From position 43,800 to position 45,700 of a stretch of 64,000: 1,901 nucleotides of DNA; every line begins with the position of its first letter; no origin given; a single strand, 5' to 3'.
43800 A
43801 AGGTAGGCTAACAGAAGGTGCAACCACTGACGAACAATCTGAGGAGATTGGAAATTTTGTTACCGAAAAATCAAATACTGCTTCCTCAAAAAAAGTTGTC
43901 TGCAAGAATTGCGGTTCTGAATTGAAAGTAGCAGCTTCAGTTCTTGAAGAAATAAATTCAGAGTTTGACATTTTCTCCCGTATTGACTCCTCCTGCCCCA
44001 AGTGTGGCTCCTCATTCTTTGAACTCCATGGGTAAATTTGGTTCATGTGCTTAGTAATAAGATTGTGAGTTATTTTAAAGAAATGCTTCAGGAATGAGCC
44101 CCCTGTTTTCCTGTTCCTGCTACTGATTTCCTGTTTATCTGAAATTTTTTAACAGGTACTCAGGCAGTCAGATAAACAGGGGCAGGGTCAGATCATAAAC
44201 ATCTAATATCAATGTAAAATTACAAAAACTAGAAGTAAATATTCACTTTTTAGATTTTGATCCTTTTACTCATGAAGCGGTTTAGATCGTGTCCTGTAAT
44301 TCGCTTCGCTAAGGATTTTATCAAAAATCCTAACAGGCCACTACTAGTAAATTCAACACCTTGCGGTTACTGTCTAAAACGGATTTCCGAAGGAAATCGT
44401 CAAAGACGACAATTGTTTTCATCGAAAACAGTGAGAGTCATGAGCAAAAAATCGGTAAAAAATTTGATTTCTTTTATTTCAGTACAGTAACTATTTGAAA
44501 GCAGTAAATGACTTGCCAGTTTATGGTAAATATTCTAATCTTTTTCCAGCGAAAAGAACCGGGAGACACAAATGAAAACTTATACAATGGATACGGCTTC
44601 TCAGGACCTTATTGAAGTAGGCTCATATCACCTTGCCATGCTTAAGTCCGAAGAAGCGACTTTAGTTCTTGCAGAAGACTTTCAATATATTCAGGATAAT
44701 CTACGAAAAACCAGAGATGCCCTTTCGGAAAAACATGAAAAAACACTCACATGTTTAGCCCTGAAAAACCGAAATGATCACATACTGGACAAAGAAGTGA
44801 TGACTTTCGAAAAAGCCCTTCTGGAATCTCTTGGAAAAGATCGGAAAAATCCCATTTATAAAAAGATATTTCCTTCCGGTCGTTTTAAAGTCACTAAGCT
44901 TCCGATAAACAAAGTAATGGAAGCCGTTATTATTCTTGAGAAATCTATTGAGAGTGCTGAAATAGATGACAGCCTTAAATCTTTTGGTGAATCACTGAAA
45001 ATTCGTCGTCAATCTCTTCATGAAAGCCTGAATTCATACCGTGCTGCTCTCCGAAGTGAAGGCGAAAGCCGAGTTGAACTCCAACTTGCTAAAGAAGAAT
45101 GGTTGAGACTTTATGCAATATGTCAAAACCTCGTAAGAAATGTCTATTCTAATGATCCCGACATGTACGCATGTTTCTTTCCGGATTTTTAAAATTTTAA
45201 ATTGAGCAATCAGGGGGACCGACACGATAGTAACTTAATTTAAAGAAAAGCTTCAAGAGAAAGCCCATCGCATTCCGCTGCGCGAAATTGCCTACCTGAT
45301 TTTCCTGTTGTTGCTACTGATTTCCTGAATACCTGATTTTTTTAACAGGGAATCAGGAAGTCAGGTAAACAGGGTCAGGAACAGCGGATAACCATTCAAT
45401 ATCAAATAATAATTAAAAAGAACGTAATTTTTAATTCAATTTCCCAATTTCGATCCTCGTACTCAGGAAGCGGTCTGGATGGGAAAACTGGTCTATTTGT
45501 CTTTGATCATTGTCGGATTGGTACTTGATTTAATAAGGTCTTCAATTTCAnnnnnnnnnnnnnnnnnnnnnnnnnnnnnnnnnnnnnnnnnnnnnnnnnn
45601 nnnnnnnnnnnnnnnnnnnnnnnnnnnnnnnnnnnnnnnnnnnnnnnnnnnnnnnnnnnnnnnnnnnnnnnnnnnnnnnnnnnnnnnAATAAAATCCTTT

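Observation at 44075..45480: A 206-aa ORF flanked by direct repeats of about 230 bp (Repeat B) that contain a 13-bp inverted repeat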

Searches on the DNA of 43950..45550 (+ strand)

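Call 45: search_rna_families(source=window, start=43950, end=45550, threshold=evalue, max_evalue=10)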
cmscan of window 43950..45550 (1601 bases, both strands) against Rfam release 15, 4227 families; matches with E-value up to 10: 17.
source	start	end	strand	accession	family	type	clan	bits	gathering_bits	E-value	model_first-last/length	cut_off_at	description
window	45303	45386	+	RF03849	MIR1219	Gene; miRNA;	-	25.3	79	0.022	1-82/82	no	MIR1219 microRNA precursor family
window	44099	44183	+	RF04096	mir-4433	Gene; miRNA;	-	19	77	1.4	1-83/83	no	mir-4433 microRNA precursor family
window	44131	44181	+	RF03217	mir-3167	Gene; miRNA;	-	18.8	86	3.9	1-59/59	no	mir-3167 microRNA precursor family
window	44099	44183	-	RF04096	mir-4433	Gene; miRNA;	-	17.9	77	2.9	1-83/83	no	mir-4433 microRNA precursor family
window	45318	45425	-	RF01761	wcaG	Cis-reg;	-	17.8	42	2.1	1-98/98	no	wcaG RNA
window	45225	45260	+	RF02925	6A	Gene; sRNA;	-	17.8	41.2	4.4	1-52/52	no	6A RNA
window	44373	44494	-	RF00235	Plasmid_RNAIII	Gene;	-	17.6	60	9.3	1-131/131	no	Plasmid RNAIII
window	45308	45381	+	RF03719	mir-3914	Gene; miRNA;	-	17.2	97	3.4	1-95/95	no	mir-3914 microRNA precursor family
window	44123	44187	-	RF00178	mir-24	Gene; miRNA;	-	17.1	50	1.6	1-69/69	no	mir-24 microRNA precursor family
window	44103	44178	-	RF00852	mir-231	Gene; miRNA;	-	17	50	5.2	1-80/80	no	mir-231 microRNA precursor family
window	44114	44188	+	RF03668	mir-1788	Gene; miRNA;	-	16.8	57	2.2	1-77/77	no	mir-1788 microRNA precursor family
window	45280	45389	+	RF01927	MIR1222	Gene; miRNA;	-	16.8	90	2.9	1-134/134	no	MIR1222 microRNA precursor family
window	45300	45383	-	RF03719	mir-3914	Gene; miRNA;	-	16.6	97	5.1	1-95/95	no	mir-3914 microRNA precursor family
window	45310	45385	+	RF00995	mir-616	Gene; miRNA;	-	16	100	6.6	1-91/91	no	mir-616 microRNA precursor family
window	44110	44187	+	RF03770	mir-125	Gene; miRNA;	-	16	88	9.9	1-84/84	no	mir-125 microRNA precursor family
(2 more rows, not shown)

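Call 55: search_dna_similar(query=window:45226-45483:+, collection=plasmids, mode=distant, max_evalue=0.01)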
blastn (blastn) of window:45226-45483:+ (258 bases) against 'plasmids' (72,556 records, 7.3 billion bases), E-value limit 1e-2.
No match.

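Call 56: search_dna_similar(query=window:45226-45483:+, collection=phages, mode=distant, max_evalue=0.01)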
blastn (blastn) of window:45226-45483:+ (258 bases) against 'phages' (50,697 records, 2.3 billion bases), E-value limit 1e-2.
No match.
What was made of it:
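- Tried and rejected: Blastn of B2 against both found no match (calls 55, 56).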

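Call 71: build_rna_model(alignment_id=A7)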
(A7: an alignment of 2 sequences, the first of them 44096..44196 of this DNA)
Model R1 built from alignment A7 (2 sequences, 102 columns); structure: RNAalifold consensus.
model positions 102; base pairs 22; branch points 0; effective number of sequences 1.05; information 0.589 bits per position. Calibrated on 0.2 Mb of random sequence (short: E-values are rough).
structure used (alignment columns):
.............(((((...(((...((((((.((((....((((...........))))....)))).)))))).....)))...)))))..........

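Call 72: search_with_rna_model(model_id=R1, sources=[window, L007, L008, L009, L024, L025, L026, L027, L028], max_evalue=10)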
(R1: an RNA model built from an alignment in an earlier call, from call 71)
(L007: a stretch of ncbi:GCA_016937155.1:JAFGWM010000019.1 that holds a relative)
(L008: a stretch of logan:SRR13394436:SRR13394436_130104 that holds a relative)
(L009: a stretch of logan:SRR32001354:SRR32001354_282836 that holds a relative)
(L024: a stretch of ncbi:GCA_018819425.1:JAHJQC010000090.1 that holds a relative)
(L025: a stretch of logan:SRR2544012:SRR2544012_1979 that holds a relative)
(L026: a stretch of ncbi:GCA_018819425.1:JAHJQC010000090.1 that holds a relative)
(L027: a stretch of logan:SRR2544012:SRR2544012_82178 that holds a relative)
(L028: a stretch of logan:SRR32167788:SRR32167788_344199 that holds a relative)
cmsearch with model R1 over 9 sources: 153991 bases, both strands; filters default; matches with E-value up to 10: 7.
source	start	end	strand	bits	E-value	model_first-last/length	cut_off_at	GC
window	44096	44197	+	122.4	2.1e-25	1-102/102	no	0.44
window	45293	45390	+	114.9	1.1e-23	1-102/102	no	0.41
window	45293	45390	-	34.7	2.5e-05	1-102/102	no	0.41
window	44105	44205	-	28.1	0.0008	1-102/102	no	0.4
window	43557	43654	+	20.1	0.054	1-102/102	no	0.3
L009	2445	2521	+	15.3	0.69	1-102/102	no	0.31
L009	1664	1754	+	12.3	3.4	1-102/102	no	0.36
